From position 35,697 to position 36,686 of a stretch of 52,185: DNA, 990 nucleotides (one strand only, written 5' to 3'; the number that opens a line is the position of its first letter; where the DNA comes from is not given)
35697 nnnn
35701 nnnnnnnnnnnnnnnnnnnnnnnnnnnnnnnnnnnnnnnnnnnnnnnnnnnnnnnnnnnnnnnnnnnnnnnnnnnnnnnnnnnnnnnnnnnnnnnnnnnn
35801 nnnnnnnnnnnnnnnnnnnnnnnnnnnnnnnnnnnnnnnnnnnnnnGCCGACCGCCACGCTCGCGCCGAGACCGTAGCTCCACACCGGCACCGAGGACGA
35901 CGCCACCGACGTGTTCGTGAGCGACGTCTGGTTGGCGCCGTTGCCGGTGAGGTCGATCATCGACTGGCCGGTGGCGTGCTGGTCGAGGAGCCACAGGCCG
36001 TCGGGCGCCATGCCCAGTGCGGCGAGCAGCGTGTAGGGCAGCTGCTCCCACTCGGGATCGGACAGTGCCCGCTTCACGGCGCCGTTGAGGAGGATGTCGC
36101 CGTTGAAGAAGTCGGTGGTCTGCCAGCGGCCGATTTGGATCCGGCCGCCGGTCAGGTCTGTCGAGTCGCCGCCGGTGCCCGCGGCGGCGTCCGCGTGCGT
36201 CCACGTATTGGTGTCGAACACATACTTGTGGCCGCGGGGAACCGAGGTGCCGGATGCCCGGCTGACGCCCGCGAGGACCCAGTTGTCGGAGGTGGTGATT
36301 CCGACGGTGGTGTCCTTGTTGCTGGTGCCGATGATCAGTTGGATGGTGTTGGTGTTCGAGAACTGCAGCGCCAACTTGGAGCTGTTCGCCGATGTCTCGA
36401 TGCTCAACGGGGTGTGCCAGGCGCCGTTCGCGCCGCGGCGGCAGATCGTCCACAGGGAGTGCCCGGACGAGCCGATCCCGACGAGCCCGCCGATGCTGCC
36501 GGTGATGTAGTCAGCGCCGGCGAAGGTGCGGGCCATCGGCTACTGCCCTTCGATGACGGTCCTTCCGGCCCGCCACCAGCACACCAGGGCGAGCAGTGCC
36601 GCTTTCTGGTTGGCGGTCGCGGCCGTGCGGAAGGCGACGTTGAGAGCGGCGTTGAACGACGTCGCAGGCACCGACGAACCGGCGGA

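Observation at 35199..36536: LamG-like jelly-roll protein with a 220-aa Ala/Thr tandem-repeat tail in the head-neck module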

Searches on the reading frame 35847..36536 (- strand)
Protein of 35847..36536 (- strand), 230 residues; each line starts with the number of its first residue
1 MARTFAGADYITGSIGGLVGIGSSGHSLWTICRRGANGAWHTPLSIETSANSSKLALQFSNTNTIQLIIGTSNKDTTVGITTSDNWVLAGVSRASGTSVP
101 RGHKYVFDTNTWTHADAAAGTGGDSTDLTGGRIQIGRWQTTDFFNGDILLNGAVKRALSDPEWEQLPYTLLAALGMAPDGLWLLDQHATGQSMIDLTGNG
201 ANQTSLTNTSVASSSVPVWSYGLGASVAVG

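Call 13: find_homologous_proteins(query=window:35847-36536:-, max_evalue=0.001)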
Query window:35847-36536:- (230 aa): 11 proteins with E <= 0.001 among 1795 candidates.
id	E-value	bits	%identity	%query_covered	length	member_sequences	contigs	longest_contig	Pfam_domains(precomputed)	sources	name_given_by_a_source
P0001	1.4e-63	233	53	98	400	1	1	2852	-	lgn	-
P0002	1.5e-35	141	44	97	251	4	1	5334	-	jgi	-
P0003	1.0e-31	128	41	97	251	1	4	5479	-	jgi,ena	-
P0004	1.7e-30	124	38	97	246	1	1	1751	-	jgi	jgi:hypothetical protein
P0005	1.0e-26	112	38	97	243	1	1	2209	-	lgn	-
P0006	1.3e-24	105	35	97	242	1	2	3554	-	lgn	-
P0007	1.2e-17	82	34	83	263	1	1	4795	-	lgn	-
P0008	4.1e-13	68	37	58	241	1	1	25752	-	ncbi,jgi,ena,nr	ncbi:MAG TPA: hypothetical protein VMS11_05475 [Solirubrobacterales bacterium]|nr:hypothetical prote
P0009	5.6e-11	61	35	61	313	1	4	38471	-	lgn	-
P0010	6.4e-6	44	31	57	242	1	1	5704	-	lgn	-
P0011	4.5e-5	41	29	75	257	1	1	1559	-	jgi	jgi:hypothetical protein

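Call 19: find_encoding_contigs(protein=P0009, flank=10000, max_places=3)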
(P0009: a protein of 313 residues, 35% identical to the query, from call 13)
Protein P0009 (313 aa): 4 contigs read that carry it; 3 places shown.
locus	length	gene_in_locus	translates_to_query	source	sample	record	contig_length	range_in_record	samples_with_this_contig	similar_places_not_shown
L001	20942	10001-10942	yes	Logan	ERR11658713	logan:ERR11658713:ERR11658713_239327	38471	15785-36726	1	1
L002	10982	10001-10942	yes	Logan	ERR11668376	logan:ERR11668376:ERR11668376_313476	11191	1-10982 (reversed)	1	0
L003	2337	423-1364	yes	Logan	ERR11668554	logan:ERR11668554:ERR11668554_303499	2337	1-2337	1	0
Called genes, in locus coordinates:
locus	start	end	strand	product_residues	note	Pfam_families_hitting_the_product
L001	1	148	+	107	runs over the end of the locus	-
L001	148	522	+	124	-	-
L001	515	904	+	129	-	-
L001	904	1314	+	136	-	-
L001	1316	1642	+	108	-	-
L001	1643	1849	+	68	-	-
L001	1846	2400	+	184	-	-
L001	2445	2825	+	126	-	-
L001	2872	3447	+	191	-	PF24117:DUF7391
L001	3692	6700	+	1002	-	PF10145:PhageMin_Tail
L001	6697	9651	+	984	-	-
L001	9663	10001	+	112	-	-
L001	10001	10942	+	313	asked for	-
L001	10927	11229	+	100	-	-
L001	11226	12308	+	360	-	-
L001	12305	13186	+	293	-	PF09458:H_lectin (faint)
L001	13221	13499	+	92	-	-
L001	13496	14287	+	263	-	PF01471:PG_binding_1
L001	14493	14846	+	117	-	-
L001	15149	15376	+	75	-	-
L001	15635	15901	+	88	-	-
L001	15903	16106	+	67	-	-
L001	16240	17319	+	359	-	PF10979:DUF2786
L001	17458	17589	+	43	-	-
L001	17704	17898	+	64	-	-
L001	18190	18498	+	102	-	-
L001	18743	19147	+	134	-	-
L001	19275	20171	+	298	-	-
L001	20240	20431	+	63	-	-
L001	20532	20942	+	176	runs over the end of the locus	-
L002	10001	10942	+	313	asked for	-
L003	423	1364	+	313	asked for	-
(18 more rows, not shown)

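Call 20: find_encoding_contigs(protein=P0008, flank=10000, max_places=3)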
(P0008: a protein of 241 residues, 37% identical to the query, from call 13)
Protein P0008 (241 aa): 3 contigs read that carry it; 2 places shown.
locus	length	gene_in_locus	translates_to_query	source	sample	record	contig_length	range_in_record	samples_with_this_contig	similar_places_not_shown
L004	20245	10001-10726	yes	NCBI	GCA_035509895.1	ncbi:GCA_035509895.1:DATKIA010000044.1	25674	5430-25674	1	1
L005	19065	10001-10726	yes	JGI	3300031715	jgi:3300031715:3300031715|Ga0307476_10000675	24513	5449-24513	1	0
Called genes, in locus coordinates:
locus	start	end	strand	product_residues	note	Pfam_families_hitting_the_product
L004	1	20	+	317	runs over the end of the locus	PF00561:Abhydrolase_1, PF12146:Hydrolase_4 (faint), PF12697:Abhydrolase_6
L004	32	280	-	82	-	-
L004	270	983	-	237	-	PF04607:RelA_SpoT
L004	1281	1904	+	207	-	-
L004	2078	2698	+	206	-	-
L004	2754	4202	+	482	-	-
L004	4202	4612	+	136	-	-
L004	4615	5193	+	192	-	-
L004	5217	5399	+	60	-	-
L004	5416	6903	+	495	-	-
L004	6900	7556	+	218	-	-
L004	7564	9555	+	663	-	-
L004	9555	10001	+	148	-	-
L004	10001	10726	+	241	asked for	-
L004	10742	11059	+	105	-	-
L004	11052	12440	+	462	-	-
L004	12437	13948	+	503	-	-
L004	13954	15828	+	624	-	-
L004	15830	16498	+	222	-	PF09684:Tail_P2_I (weak)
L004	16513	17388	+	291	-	PF07484:Collar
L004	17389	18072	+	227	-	PF09684:Tail_P2_I (faint)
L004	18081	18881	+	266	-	-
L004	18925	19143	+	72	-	-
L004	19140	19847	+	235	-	-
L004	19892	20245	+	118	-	?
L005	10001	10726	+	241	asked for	-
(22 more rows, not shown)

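Call 27: find_homologous_proteins(query=A1, max_evalue=0.001)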
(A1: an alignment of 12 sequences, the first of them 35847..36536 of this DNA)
Query A1 (12 sequences) (230 aa, profile of the alignment): 33 proteins with E <= 0.001 among 8000 candidates.
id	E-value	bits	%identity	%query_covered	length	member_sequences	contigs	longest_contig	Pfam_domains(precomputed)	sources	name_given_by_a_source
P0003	1.9e-104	367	41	97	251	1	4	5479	-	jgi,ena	-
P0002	1.7e-103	364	44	97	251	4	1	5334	-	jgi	-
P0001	3.6e-82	294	53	98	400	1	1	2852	-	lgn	-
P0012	6.9e-76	273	80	100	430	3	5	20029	-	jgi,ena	jgi:hypothetical protein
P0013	2.1e-74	268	80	100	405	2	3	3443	-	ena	-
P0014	2.5e-74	268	81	100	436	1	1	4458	-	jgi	jgi:hypothetical protein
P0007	2.5e-74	268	34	83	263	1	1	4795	-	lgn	-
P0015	9.5e-73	263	79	100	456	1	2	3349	-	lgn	-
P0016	1.0e-72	263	80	100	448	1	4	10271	-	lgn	-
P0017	5.4e-72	261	82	97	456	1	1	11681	-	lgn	-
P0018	2.8e-71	258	76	100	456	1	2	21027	-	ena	-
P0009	3.9e-70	254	35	61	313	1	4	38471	-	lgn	-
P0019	5.3e-69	251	80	100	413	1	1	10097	-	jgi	jgi:hypothetical protein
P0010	1.6e-66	243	31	57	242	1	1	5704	-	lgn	-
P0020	2.2e-66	242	65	93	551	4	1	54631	-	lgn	-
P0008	1.4e-64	236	37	58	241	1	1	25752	-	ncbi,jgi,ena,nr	ncbi:MAG TPA: hypothetical protein VMS11_05475 [Solirubrobacterales bacterium]|nr:hypothetical prote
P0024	1.1e-61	227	63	98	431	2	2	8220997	-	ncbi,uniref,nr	ncbi:hypothetical protein Drose_04175 [Dactylosporangium roseum]|uniref:Uncharacterized protein n=1 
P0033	4.0e-34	137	35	92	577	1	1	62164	-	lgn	-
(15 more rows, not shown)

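Call 30: find_encoding_contigs(protein=P0012, flank=10000, max_places=2)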
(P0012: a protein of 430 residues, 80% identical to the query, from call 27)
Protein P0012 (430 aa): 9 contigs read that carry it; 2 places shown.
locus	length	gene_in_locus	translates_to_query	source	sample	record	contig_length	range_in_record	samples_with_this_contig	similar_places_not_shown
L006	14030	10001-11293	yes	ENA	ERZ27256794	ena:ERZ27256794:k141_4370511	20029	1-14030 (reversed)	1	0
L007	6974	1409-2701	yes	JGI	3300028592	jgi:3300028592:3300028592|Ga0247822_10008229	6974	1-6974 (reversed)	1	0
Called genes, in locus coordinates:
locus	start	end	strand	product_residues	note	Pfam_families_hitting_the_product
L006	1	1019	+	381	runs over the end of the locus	PF01471:PG_binding_1, PF04586:Peptidase_S78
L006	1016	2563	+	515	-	PF05065:Phage_capsid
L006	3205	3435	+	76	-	-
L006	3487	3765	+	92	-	-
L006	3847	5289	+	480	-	PF00535:Glycos_transf_2 (weak)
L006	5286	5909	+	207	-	-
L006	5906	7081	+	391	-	PF08421:Methyltransf_13, PF13489:Methyltransf_23, PF08241:Methyltransf_11, PF08242:Methyltransf_12, PF13649:Methyltransf_25 (weak), PF08484:Methyltransf_14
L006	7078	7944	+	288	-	PF01370:Epimerase, PF04321:RmlD_sub_bind, PF16363:GDP_Man_Dehyd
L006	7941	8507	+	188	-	PF00535:Glycos_transf_2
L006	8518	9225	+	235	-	-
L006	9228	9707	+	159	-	-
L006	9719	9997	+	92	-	-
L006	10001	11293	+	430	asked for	-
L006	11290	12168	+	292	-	-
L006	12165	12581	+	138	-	-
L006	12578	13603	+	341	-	PF13524:Glyco_trans_1_2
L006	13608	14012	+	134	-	-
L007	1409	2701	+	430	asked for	-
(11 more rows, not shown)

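Call 31: find_encoding_contigs(protein=P0018, flank=10000, max_places=2)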
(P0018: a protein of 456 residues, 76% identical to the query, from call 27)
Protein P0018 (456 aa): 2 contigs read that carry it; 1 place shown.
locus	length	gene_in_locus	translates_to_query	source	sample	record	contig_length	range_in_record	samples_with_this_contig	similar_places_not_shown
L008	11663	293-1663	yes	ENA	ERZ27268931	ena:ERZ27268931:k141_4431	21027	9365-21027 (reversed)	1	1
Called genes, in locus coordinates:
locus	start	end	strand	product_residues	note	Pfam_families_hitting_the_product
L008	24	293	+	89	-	-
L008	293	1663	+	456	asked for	-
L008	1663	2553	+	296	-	-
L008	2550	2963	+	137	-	-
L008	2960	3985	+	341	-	PF13524:Glyco_trans_1_2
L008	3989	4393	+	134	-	-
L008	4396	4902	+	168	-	-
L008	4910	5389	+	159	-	-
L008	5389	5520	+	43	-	-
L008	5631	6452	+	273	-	-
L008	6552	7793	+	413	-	-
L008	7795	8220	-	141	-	-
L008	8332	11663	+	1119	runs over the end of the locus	-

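Call 32: find_encoding_contigs(protein=P0020, flank=10000, max_places=2)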
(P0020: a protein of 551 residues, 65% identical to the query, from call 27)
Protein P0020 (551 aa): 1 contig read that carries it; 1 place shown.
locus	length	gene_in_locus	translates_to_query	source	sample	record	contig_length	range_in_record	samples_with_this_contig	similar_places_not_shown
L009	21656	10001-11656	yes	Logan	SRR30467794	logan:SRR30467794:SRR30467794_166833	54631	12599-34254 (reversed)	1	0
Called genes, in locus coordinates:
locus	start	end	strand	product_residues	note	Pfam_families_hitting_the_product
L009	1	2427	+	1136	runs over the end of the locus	PF10145:PhageMin_Tail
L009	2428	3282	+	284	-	PF22768:SPP1_Dit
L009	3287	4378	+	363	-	PF18573:BclA_C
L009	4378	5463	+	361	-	-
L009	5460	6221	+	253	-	-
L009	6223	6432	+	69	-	-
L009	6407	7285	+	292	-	PF01510:Amidase_2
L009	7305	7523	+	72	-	-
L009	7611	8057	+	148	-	-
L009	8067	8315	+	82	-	PF16945:Phage_r1t_holin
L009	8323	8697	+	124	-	-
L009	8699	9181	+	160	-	-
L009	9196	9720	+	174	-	-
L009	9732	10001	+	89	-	-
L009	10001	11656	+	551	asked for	-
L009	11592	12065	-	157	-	-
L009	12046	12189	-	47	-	-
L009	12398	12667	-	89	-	-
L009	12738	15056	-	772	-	PF03167:UDG, PF01612:DNA_pol_A_exo1, PF00476:DNA_pol_A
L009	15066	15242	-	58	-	-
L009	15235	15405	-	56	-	-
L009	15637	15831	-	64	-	-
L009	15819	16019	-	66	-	-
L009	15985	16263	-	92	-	-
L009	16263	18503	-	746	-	PF16793:RepB_primase (weak), PF13148:DUF3987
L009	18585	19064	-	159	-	-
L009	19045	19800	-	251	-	PF13479:AAA_24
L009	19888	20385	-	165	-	-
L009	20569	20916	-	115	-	-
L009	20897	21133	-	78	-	-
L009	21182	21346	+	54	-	-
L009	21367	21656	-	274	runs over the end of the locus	PF02511:Thy1 (weak)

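Call 33: find_encoding_contigs(protein=P0024, flank=10000, max_places=2)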
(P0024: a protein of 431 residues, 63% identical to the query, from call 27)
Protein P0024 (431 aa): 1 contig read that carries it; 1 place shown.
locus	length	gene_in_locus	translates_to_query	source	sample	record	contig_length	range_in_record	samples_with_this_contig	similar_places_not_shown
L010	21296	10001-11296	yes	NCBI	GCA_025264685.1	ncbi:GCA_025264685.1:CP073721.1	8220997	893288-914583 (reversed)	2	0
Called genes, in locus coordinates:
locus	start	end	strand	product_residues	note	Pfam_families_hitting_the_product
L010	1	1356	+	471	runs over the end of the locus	PF05133:SPP1_portal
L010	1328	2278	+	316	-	PF25310:VG15 (weak)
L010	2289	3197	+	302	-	-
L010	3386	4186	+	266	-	-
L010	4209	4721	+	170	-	PF01471:PG_binding_1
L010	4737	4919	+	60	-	-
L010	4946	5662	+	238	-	-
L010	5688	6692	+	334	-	-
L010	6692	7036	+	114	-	-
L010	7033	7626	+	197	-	-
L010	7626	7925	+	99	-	-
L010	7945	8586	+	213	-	-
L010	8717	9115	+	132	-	PF23140:Gp80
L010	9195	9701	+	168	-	-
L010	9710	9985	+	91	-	-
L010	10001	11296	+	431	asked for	-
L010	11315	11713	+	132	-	PF19586:DUF6093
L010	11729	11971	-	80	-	-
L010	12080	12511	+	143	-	-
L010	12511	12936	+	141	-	-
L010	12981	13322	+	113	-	-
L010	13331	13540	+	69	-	-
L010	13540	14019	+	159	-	PF25595:Phage_TTP_16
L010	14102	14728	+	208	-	-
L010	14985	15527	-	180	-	-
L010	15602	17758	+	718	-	-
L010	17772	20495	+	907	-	-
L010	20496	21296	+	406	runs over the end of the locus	PF05908:Gamma_PGA_hydro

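Call 34: find_encoding_contigs(protein=P0033, flank=10000, max_places=1)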
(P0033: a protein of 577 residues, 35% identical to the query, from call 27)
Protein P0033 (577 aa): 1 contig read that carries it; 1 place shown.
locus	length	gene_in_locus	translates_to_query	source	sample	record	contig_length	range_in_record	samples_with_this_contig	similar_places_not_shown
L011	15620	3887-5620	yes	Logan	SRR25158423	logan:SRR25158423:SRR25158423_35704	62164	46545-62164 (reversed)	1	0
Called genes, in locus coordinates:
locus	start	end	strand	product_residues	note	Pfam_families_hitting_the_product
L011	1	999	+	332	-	?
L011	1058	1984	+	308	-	-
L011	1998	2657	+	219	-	-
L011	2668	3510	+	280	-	-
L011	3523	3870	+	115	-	PF23140:Gp80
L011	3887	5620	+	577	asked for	-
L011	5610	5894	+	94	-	PF23148:Gp77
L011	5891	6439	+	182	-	-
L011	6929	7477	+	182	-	-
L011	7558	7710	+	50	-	-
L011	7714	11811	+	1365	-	-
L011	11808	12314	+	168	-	-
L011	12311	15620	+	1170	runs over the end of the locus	-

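Call 41: search_protein_families(library=pfam, proteins=[L011:5610-5894:+, L011:3523-3870:+, L009:9732-10001:+, L009:9196-9720:+, L010:9710-9985:+, L010:9195-9701:+, L001:9663-10001:+, L001:10927-11229:+, L004:9555-10001:+, L004:10742-11059:+], max_evalue=1)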
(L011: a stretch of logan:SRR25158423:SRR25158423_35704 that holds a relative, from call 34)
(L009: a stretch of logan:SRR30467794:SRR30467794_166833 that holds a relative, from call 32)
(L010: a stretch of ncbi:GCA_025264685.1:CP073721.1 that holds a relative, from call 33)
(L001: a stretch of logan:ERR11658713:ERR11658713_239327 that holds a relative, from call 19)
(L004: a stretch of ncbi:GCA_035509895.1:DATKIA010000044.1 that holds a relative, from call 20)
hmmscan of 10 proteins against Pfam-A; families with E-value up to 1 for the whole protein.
L011:5610-5894:+ (94 aa): 1 family
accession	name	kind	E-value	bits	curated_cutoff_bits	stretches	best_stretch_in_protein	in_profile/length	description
PF23148.1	Gp77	-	4.5e-26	91.6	27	1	12-89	1-83/84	Podophage GP4 fiber-tail adaptor protein gp77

L011:3523-3870:+ (115 aa): 1 family
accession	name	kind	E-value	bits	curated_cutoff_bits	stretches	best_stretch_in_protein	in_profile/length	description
PF23140.1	Gp80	-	1.3e-08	35.6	27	1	18-98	24-113/128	Podophage GP4 fiber I protein gp80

L009:9732-10001:+ (89 aa): 3 families
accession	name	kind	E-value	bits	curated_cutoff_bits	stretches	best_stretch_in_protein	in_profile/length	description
PF08546.17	ApbA_C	-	0.0036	18.1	22.7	1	2-50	30-80/125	Ketopantoate reductase PanE/ApbA C terminal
PF03068.20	PAD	-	0.034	13.6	25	1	7-78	32-104/395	Protein-arginine deiminase (PAD)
PF03460.22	NIR_SIR_ferr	-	0.16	12.1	24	0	10-28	20-38/69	Nitrite/Sulfite reductase ferredoxin-like half domain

L009:9196-9720:+ (174 aa): 0 families

L010:9710-9985:+ (91 aa): 0 families

L010:9195-9701:+ (168 aa): 0 families

L001:9663-10001:+ (112 aa): 2 families
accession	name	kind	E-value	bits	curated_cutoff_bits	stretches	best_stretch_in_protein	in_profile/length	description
PF23140.1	Gp80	-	0.0051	17.6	27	1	29-109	39-127/128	Podophage GP4 fiber I protein gp80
PF17763.6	Asparaginase_C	-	0.094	13.1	34.6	1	4-42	12-50/114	Glutaminase/Asparaginase C-terminal domain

L001:10927-11229:+ (100 aa): 2 families
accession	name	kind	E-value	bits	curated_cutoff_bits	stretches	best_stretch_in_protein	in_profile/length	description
PF19077.6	Big_13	-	0.0012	19.7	27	1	25-76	35-84/102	Bacterial Ig-like domain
PF22433.2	MtxA_IG-like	-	0.1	12.9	26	1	51-86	41-75/83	Magnetotaxis protein MtxA, Immunoglobulin-like domain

L004:9555-10001:+ (148 aa): 0 families

L004:10742-11059:+ (105 aa): 1 family
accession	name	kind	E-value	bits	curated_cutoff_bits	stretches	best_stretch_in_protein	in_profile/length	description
PF04965.19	GPW_gp25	-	0.024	14.9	27.2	1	26-63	4-41/96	Baseplate wedge protein gp25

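Call 68: find_related_loci(query=A1, collection=viral_contigs, flank=10000)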
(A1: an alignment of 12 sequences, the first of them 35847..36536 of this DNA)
Query A1 (230 aa) in viral_contigs; peptide patterns used: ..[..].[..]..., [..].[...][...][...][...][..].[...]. (x = any residue, [..] = any of these).
131 stretches matched a pattern; 37 encode a relative of the query (tblastn E <= 1e-3); 36 distinct loci.
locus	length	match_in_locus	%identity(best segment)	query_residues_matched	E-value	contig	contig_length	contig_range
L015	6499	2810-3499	80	1-230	1e-123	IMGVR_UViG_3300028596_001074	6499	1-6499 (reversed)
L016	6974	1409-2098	80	1-230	1e-123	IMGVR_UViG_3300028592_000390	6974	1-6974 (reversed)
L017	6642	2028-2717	79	1-230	2e-122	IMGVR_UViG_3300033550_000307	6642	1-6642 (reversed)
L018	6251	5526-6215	79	1-230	3e-121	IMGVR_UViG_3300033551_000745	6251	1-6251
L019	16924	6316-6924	45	1-203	2e-51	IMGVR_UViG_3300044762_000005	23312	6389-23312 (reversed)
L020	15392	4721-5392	42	1-222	6e-49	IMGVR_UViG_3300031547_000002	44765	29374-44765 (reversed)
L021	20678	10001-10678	41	1-222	3e-45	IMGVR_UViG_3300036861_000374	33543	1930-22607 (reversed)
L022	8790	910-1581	40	1-222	4e-45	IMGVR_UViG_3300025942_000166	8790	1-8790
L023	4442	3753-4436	42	1-230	4e-44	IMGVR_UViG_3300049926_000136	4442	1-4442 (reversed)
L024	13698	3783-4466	39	1-223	2e-41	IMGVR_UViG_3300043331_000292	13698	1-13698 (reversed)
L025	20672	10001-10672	38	1-222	1e-41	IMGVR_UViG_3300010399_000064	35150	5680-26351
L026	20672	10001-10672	41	1-222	5e-41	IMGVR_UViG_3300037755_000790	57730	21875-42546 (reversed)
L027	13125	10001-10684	39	1-223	8e-41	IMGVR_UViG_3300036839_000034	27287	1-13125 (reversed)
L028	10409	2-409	48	86-222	4e-36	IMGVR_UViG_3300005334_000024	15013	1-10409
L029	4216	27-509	40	62-222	3e-34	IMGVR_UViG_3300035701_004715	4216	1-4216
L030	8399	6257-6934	34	1-222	2e-30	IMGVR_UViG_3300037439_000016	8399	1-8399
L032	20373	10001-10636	33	3-217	3e-27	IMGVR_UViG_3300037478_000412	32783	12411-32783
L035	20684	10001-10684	31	1-229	2e-26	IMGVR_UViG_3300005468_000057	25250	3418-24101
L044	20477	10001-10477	33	66-230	6e-11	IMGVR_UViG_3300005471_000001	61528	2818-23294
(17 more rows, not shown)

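Call 69: find_related_loci(query=A1, collection=genome_contigs, flank=10000)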
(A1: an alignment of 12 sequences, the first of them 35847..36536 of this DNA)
Query A1 (230 aa) in genome_contigs; peptide patterns used: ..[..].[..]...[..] (x = any residue, [..] = any of these).
110 stretches matched a pattern; 2 encode a relative of the query (tblastn E <= 1e-3); 2 distinct loci.
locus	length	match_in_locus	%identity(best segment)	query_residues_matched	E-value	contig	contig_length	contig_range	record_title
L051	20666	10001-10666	40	1-222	1e-31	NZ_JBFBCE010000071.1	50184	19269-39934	Streptosporangium sp. NPDC051023 NPDC051023_149_H8.ctg-0071, whole genome shotgun sequence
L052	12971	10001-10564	33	1-186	1e-23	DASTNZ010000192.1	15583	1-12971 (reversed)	MAG TPA_asm: Jiangellaceae bacterium isolate SMAG_U2157 k141_832668, whole genome shotgun sequence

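Call 89: search_solved_structures(query=A1, max_evalue=1)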
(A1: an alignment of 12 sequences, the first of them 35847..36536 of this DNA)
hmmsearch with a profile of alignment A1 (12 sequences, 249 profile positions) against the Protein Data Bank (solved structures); distinct sequences matched with E-value up to 1: 0.
